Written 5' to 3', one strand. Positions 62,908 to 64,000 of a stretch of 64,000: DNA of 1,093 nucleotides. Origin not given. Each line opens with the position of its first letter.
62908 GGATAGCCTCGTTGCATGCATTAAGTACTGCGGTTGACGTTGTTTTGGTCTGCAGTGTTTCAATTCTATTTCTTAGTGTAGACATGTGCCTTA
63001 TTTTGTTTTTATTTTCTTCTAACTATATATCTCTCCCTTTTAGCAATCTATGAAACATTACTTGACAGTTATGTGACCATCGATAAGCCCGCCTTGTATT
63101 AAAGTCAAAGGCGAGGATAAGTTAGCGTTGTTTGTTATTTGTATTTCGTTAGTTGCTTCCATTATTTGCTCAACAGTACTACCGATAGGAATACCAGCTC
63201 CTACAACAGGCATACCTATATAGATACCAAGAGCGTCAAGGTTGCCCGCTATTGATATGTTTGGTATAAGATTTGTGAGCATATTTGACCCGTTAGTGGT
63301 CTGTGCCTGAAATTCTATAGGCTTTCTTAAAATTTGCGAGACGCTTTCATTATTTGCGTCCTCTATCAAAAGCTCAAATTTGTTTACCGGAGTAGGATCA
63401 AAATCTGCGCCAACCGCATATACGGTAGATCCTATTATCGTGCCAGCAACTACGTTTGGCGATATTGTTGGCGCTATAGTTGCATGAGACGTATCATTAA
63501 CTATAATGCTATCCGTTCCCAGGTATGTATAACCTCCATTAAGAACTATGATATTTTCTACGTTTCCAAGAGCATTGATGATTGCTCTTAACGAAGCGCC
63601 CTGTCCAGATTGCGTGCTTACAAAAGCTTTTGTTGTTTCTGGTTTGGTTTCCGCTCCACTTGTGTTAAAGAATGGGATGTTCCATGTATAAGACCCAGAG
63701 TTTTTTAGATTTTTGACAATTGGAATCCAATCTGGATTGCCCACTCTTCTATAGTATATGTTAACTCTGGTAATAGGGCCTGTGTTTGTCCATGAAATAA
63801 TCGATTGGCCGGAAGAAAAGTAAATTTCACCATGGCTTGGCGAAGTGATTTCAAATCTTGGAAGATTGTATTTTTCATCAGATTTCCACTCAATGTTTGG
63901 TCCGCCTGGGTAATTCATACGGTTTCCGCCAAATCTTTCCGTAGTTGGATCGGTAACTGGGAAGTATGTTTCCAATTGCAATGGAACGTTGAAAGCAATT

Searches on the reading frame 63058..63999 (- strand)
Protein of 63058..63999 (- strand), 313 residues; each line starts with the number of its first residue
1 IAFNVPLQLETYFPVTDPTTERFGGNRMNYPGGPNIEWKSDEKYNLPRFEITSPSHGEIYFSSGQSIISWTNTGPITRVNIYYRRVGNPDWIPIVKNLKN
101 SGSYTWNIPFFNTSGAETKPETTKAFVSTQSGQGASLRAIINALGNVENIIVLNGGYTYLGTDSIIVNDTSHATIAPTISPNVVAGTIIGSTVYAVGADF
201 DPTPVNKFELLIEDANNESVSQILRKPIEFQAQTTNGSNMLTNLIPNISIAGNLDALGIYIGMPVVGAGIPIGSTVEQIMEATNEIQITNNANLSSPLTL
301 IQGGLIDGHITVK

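Call 9: search_protein_families(library=phrogs, proteins=[window:63058-63999:-], max_evalue=0.01)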
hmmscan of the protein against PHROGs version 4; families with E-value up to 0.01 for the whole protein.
window:63058-63999:- (313 aa): 1 family
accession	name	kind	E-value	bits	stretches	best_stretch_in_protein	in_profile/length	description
phrog_2885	-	tail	2.2e-05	21.9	1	127-203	1073-1146/4179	baseplate wedge subunit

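Call 10: search_protein_families(library=pfam, proteins=[window:63058-63999:-], max_evalue=0.01)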
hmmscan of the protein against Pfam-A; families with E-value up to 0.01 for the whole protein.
window:63058-63999:- (313 aa): 0 families
